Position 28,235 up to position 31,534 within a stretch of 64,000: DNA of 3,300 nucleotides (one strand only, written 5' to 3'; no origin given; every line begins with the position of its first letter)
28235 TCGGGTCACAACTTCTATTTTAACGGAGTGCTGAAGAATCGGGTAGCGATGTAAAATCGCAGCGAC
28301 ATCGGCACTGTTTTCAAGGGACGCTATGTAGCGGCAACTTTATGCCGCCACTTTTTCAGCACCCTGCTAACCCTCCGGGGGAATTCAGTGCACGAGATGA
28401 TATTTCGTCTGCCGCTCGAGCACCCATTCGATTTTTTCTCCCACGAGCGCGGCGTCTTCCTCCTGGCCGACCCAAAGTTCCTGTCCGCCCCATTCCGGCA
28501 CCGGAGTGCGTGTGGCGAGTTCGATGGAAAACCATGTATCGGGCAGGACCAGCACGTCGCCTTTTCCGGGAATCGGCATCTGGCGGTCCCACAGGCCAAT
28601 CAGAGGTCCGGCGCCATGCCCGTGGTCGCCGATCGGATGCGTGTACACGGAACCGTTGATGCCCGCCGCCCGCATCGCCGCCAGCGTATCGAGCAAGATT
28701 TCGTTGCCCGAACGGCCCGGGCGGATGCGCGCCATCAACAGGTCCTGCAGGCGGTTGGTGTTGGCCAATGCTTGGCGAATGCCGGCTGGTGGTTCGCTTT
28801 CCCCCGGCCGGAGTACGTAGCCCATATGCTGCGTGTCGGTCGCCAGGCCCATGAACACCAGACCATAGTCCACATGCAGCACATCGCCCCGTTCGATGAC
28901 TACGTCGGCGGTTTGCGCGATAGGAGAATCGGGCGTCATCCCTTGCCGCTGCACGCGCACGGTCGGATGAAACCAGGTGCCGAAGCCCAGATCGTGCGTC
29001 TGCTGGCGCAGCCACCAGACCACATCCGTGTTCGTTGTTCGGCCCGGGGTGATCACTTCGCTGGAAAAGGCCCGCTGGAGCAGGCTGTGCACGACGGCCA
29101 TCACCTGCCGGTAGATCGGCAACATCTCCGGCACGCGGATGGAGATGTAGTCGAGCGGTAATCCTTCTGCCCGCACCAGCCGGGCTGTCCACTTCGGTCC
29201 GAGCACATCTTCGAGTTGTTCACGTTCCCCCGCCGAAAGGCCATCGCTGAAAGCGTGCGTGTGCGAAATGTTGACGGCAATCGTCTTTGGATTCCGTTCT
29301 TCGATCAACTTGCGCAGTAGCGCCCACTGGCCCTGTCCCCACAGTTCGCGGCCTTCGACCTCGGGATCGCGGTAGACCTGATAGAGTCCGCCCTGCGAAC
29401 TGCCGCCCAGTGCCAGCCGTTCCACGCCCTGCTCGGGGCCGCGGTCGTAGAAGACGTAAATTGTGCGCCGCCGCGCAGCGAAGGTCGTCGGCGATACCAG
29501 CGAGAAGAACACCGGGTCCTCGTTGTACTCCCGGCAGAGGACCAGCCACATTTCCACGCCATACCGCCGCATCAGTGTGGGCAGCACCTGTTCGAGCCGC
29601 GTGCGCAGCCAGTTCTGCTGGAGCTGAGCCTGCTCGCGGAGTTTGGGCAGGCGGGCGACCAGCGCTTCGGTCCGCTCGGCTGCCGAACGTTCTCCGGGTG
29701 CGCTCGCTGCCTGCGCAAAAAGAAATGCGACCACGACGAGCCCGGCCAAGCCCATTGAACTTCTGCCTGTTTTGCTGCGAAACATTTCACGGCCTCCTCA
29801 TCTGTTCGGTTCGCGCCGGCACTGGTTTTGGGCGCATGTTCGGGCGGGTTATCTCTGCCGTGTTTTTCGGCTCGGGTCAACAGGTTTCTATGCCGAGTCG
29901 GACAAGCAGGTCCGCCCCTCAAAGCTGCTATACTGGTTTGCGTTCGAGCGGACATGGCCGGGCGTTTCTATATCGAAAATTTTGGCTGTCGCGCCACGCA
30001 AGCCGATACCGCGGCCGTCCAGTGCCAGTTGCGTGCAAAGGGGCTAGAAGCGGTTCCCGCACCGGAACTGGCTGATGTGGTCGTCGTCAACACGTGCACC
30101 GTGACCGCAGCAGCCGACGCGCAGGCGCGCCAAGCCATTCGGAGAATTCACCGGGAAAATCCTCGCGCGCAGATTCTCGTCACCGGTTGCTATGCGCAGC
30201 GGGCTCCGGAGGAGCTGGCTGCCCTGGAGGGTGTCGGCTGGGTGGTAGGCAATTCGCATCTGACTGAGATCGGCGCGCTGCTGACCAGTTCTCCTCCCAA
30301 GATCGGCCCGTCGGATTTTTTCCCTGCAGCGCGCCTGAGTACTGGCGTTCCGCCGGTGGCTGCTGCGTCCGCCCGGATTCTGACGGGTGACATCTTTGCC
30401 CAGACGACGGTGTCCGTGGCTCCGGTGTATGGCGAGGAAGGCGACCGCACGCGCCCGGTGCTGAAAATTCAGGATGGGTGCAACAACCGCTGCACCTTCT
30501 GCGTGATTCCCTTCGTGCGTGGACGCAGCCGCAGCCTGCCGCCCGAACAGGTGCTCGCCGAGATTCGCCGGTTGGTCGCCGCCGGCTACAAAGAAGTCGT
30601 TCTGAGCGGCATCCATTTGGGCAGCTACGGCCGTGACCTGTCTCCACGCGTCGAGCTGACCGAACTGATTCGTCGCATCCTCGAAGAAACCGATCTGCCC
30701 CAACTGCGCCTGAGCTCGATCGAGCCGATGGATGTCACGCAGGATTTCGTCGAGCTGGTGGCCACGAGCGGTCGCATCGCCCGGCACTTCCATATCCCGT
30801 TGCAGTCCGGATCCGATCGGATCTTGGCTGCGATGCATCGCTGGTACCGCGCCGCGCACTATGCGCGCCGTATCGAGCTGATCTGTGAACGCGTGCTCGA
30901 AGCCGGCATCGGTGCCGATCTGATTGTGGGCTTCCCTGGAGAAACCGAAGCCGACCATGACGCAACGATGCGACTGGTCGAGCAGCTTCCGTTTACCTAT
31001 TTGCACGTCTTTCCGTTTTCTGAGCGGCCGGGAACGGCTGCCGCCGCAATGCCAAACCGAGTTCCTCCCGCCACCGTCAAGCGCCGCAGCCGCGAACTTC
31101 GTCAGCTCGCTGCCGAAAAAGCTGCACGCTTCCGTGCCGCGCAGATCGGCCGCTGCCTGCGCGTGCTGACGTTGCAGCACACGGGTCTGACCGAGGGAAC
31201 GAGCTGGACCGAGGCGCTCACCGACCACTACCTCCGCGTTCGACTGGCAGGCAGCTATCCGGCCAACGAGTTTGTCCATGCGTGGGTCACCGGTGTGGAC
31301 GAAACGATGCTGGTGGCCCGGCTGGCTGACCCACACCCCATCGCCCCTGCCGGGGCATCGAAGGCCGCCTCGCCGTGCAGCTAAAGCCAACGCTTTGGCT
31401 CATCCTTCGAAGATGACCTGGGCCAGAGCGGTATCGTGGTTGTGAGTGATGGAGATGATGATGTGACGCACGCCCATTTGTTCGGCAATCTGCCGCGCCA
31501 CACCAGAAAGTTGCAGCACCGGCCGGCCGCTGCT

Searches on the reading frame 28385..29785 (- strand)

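Call 78: search_protein_families(library=pfam, proteins=[window:28385-29785:-], max_evalue=0.000001)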
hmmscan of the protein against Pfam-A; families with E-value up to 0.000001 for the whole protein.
window:28385-29785:- (466 aa): 1 family
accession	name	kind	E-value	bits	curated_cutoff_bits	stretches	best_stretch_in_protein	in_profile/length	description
PF00557.29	Peptidase_M24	-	2.8e-12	47.3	23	1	225-434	3-197/208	Metallopeptidase family M24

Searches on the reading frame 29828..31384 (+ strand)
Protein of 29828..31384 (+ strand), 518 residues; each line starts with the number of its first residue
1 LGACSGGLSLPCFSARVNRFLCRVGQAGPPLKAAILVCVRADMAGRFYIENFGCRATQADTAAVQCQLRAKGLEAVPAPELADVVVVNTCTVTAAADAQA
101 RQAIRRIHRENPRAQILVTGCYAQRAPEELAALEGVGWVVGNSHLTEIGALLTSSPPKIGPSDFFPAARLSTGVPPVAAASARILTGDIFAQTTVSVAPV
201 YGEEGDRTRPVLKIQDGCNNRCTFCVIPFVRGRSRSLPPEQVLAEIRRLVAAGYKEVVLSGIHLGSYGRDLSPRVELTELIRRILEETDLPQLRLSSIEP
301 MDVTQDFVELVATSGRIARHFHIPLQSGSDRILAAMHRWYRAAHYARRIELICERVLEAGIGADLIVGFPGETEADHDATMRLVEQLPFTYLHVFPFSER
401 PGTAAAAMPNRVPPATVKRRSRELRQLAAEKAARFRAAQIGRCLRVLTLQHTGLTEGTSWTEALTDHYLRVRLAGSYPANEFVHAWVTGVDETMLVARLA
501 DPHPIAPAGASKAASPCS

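Call 78: search_protein_families(library=pfam, proteins=[window:29828-31384:+], max_evalue=0.000001)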
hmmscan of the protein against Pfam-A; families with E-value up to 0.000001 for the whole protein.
window:29828-31384:+ (518 aa): 2 families
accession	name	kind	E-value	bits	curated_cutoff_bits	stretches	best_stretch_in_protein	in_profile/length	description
PF00919.26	UPF0004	-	2e-25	89.1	27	1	46-138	1-95/98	Uncharacterized protein family UPF0004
PF04055.27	Radical_SAM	-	7.1e-24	85.3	29.5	1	213-383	2-165/166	Radical SAM superfamily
